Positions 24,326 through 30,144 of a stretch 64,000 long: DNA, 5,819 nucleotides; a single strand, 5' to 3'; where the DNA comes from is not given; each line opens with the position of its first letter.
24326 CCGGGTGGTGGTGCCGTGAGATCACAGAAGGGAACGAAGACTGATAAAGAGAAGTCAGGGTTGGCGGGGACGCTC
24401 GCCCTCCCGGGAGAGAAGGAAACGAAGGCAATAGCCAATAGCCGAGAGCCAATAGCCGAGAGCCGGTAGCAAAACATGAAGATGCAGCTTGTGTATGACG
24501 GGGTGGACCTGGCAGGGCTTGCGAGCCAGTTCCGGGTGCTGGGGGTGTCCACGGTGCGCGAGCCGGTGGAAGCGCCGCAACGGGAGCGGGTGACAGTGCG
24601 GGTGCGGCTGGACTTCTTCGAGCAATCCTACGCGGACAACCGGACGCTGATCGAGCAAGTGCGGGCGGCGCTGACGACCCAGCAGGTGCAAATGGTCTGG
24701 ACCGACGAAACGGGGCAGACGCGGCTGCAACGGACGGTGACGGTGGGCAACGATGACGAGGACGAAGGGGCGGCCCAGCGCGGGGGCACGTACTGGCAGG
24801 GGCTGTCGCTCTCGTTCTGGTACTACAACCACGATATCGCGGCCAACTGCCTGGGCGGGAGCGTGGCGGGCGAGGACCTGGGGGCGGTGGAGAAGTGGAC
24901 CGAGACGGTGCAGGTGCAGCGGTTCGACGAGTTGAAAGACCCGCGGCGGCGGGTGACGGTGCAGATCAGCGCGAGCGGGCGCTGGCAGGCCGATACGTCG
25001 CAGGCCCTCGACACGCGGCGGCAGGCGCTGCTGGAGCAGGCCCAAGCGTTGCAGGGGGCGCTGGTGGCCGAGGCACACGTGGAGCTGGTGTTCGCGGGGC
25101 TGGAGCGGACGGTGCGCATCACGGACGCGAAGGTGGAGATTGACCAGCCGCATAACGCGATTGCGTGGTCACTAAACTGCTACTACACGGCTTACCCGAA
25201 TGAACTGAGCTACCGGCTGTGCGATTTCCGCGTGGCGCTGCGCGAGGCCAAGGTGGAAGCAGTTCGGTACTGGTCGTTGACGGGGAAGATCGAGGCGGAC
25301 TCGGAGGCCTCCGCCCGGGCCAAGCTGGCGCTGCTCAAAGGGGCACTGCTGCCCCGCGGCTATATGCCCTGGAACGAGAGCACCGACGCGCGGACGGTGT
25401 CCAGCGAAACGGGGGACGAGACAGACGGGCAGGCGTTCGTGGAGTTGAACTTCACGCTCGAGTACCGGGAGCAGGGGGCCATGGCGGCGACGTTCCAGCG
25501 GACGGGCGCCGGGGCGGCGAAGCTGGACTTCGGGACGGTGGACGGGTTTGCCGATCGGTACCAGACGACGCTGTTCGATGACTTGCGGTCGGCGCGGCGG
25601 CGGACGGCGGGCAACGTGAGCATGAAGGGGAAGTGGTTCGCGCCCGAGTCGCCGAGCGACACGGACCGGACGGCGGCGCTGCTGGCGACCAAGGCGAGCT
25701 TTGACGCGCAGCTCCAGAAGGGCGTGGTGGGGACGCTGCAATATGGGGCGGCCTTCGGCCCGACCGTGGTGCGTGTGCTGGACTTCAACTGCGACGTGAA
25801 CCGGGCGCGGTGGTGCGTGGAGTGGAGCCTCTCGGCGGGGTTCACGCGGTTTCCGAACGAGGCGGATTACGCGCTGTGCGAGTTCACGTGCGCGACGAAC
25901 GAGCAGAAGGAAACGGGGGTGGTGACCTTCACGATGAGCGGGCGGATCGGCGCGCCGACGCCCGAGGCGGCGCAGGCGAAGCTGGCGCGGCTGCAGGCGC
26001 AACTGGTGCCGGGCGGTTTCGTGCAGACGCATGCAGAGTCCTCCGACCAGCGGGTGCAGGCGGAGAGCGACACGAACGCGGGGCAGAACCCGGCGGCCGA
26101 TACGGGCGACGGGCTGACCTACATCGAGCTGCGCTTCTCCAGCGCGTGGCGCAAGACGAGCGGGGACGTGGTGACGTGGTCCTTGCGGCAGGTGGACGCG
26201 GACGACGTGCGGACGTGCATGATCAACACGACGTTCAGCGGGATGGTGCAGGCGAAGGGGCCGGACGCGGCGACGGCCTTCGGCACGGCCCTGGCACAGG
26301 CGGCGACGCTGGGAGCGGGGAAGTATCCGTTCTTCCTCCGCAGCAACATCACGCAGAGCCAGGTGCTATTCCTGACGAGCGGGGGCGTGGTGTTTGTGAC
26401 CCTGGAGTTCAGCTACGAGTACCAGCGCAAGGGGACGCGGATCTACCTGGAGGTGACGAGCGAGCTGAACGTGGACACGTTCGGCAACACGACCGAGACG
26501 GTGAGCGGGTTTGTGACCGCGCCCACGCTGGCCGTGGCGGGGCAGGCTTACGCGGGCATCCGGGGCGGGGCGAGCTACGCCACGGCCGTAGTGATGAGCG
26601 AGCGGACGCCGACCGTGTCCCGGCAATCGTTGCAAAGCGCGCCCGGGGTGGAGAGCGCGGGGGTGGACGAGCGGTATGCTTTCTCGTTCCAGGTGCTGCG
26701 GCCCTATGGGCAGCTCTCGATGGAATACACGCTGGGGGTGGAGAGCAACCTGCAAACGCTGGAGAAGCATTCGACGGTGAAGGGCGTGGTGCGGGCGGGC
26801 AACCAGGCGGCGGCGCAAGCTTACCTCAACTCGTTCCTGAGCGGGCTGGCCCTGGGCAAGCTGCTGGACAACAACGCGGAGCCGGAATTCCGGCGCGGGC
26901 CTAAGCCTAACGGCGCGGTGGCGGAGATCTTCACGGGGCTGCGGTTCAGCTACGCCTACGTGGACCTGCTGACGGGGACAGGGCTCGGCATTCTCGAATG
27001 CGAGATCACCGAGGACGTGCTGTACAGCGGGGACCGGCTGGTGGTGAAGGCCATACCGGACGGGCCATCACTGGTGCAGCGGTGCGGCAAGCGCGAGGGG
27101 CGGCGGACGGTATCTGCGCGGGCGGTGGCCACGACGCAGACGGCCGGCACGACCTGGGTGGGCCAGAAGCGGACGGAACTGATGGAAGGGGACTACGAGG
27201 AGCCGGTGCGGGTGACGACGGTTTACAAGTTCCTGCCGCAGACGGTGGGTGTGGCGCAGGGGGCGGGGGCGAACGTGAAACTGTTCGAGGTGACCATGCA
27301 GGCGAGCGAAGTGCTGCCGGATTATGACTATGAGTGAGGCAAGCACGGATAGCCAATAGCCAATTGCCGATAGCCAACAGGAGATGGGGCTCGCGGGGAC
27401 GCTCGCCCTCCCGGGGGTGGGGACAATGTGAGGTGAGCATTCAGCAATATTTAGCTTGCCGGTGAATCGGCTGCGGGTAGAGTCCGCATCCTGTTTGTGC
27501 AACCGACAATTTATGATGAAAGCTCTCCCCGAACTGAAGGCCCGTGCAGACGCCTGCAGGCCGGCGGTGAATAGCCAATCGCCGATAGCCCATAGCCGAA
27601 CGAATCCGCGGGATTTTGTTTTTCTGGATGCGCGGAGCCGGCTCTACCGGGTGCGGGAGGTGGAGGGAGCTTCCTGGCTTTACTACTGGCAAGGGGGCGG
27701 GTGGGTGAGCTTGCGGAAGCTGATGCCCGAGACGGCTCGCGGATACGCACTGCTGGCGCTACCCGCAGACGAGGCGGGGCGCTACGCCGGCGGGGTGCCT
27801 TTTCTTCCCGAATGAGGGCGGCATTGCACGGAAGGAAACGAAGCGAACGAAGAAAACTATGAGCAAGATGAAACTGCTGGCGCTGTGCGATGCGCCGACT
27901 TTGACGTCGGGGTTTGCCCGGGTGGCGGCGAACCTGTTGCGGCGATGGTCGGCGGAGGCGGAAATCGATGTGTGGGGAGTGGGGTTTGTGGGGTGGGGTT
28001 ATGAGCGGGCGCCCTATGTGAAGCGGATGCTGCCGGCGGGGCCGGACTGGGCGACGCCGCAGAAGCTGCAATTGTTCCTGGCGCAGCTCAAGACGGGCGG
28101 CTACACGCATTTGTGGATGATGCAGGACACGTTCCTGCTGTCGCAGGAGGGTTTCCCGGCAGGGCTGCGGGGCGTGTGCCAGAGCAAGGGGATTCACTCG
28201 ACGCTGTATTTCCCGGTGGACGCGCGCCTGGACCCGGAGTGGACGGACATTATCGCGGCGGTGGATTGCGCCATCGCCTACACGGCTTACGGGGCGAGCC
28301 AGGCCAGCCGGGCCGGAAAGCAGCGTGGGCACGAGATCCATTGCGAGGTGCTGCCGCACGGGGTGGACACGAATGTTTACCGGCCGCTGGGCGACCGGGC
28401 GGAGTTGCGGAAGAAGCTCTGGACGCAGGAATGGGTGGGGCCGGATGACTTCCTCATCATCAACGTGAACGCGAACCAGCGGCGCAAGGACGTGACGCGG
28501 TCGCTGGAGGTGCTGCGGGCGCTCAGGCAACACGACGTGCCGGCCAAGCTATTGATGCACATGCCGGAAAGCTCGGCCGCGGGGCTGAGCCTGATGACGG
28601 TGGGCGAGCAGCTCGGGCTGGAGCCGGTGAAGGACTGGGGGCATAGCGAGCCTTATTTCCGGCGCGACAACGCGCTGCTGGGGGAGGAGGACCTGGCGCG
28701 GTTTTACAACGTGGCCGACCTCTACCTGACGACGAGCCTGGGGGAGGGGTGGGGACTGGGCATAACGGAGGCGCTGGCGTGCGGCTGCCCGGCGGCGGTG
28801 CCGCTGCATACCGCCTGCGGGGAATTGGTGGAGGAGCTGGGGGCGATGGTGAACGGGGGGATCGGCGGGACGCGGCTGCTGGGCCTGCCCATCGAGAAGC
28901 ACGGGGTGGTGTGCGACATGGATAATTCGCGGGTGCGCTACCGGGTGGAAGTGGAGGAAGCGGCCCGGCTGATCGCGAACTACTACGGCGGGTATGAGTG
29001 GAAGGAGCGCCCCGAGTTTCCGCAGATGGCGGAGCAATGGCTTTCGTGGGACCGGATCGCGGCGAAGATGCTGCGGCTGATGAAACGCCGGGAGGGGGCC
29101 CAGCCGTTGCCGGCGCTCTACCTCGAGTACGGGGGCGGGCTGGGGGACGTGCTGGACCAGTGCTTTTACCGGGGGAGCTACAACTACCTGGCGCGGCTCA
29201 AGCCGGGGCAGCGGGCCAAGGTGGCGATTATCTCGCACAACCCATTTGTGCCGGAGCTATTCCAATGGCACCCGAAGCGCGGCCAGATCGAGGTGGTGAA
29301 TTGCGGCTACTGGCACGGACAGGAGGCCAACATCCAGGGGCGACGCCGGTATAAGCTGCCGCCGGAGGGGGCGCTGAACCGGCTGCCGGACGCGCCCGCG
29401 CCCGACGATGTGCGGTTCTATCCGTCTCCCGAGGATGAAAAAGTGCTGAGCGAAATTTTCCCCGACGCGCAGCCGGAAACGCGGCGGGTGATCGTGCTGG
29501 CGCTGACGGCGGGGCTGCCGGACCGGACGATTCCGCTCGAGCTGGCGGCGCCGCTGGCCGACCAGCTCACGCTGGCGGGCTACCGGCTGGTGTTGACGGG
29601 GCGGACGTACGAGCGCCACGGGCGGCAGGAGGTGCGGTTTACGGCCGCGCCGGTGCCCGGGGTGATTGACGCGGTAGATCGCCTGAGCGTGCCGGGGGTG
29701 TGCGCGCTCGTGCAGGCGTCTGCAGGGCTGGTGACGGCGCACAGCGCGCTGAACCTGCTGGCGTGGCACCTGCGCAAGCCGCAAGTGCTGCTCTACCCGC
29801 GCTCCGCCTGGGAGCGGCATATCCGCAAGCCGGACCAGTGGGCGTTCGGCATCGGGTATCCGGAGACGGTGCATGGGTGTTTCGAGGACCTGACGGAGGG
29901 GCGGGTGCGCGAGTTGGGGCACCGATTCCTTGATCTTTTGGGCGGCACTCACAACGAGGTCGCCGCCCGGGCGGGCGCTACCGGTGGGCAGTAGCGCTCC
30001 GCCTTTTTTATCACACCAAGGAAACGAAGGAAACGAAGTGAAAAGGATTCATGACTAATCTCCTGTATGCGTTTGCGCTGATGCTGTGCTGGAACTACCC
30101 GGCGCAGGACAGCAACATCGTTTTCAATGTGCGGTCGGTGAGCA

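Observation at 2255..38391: A 16-bp palindrome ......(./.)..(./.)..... recurs at least 13 times, only in the prophage, in both intergenic and coding DNA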

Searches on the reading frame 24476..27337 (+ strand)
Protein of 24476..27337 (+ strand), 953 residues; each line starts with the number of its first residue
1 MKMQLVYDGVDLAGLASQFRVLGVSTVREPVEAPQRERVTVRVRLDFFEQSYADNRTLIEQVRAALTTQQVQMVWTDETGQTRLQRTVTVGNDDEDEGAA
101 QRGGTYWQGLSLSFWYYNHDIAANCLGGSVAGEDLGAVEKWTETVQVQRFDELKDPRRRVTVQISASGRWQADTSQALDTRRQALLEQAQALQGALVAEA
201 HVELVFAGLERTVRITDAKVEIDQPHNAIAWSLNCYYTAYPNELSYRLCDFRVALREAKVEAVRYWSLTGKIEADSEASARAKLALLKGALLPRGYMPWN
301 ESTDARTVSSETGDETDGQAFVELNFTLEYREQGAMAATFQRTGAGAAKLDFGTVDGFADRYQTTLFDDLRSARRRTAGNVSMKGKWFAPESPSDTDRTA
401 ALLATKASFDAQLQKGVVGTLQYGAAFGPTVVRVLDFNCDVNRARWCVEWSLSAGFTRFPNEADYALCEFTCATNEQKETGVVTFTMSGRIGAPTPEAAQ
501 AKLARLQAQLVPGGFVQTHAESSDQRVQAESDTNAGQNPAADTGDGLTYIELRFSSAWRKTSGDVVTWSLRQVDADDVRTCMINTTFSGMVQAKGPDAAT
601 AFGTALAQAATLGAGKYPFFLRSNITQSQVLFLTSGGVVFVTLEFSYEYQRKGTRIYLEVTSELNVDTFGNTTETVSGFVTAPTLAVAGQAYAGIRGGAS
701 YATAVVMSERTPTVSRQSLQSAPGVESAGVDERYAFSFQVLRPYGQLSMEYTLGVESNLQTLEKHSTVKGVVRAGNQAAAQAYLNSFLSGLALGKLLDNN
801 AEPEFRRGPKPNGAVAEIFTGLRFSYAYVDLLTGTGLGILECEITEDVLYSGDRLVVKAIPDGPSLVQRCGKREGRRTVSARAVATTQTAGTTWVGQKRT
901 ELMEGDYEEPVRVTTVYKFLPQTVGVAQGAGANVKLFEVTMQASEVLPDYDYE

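Call 15: search_protein_families(library=phrogs, proteins=[window:24476-27337:+], max_evalue=0.01)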
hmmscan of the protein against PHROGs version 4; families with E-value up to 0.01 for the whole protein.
window:24476-27337:+ (953 aa): 0 families

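Call 18: search_protein_families(library=pfam, proteins=[window:24476-27337:+], max_evalue=0.1)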
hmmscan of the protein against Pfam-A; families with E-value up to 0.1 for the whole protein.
window:24476-27337:+ (953 aa): 0 families

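Call 19: search_protein_families(library=ncbifam, proteins=[window:24476-27337:+], max_evalue=0.01)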
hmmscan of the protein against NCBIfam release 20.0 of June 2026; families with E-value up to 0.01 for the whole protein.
window:24476-27337:+ (953 aa): 0 families

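Call 24: find_related_loci(query=window:24476-27337:+, collection=viral_contigs, flank=10000)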
Query window:24476-27337:+ (953 aa) in viral_contigs; peptide patterns used: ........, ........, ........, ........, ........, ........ (x = any residue, [..] = any of these).
1 stretches matched a pattern, but none encodes a relative of the query by tblastn (E <= 1e-3).

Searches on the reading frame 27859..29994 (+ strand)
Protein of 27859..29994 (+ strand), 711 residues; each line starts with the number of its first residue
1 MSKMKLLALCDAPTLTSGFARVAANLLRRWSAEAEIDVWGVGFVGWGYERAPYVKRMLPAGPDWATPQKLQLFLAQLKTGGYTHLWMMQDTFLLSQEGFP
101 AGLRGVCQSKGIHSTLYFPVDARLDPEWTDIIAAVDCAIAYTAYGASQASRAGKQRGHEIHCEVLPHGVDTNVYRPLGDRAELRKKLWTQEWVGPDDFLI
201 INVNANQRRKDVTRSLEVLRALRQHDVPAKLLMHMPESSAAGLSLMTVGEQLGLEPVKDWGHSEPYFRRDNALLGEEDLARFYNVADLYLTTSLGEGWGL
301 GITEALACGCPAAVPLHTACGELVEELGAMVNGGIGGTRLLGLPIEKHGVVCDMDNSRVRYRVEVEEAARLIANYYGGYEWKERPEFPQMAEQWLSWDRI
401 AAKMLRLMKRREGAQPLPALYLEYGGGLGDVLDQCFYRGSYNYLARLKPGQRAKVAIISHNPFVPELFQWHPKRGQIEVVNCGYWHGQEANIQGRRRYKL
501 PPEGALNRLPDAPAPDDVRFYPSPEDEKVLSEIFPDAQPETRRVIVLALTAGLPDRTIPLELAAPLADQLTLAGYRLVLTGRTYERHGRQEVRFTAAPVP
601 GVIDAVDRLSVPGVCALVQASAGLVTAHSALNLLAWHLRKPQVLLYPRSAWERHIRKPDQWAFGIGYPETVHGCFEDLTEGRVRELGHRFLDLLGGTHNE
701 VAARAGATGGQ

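Call 15: search_protein_families(library=phrogs, proteins=[window:27859-29994:+], max_evalue=0.01)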
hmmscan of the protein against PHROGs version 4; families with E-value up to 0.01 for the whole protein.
window:27859-29994:+ (711 aa): 2 families
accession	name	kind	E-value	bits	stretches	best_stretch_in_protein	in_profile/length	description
phrog_2170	-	moron, auxiliary metabolic gene and host takeover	1.1e-21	78.4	1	4-408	3-369/374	glycosyltransferase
phrog_4356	-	moron, auxiliary metabolic gene and host takeover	6.4e-06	26.6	1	159-384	105-286/307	glycosyltransferase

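Call 18: search_protein_families(library=pfam, proteins=[window:27859-29994:+], max_evalue=0.1)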
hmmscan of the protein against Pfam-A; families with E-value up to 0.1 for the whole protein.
window:27859-29994:+ (711 aa): 6 families
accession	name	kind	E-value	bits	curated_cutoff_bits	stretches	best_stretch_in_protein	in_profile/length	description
PF00534.26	Glycos_transf_1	-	3.8e-07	30.2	26.4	1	196-314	14-121/172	Glycosyl transferases group 1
PF13692.12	Glyco_trans_1_4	-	3.7e-06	27.7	27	1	273-326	63-119/142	Glycosyl transferases group 1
PF20706.3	GT4-conflict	-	0.0053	16.2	26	1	277-327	273-323/385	Family 4 Glycosyltransferase in conflict systems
PF01075.23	Glyco_transf_9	-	0.0061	16.3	22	1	537-649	100-212/247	Glycosyltransferase family 9 (heptosyltransferase)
PF13524.12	Glyco_trans_1_2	-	0.057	13.8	25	0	250-315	22-80/144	Glycosyl transferase-like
PF23505.1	YqgG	-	0.099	13.1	27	0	132-153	23-44/47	YqgG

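Call 19: search_protein_families(library=ncbifam, proteins=[window:27859-29994:+], max_evalue=0.01)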
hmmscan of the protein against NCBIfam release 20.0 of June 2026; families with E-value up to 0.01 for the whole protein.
window:27859-29994:+ (711 aa): 10 families
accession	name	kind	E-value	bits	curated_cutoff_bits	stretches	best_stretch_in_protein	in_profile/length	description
TIGR04047.1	MSMEG_0565_glyc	hypoth_equivalog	3.4e-09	36.3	259.85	1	141-315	140-306/373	MSMEG_0565 family glycosyltransferase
TIGR03999.1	thiol_BshA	equivalog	1.4e-05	24.3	273.7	1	160-319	167-306/375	N-acetyl-alpha-D-glucosaminyl L-malate synthase BshA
NF053787.1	GlcN_PG_synth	equivalog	1.8e-05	23.8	480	0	274-326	250-302/361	N-acetylglucosaminyl phosphatidylglycerol synthase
TIGR02193.1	heptsyl_trn_I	equivalog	0.00012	21.4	185.3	1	536-657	176-292/320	lipopolysaccharide heptosyltransferase I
TIGR03088.1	stp2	hypoth_equivalog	0.0017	17.4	409.05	1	165-314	165-301/374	TIGR03088 family PEP-CTERM/XrtA system glycosyltransferase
TIGR03449.1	mycothiol_MshA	equivalog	0.0026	16.7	462.5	1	131-312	161-330/406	D-inositol-3-phosphate glycosyltransferase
NF011998.0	PRK15454.1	equivalog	0.0065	15.2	556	1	76-136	43-100/395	ethanolamine utilization ethanol dehydrogenase EutG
NF041876.1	EPS_EpsE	equivalog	0.007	15.6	400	0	276-326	286-336/389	exopolysaccharide biosynthesis GT4 family glycosyltransferase EpsE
NF049988.1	MGlcDAGSynMgs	equivalog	0.0091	15.4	400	0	273-318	277-322/398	alpha-monoglucosyldiacylglycerol synthase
TIGR02918.1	TIGR02918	equivalog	0.01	14.6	574.6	0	273-310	380-417/500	accessory Sec system glycosyltransferase GtfA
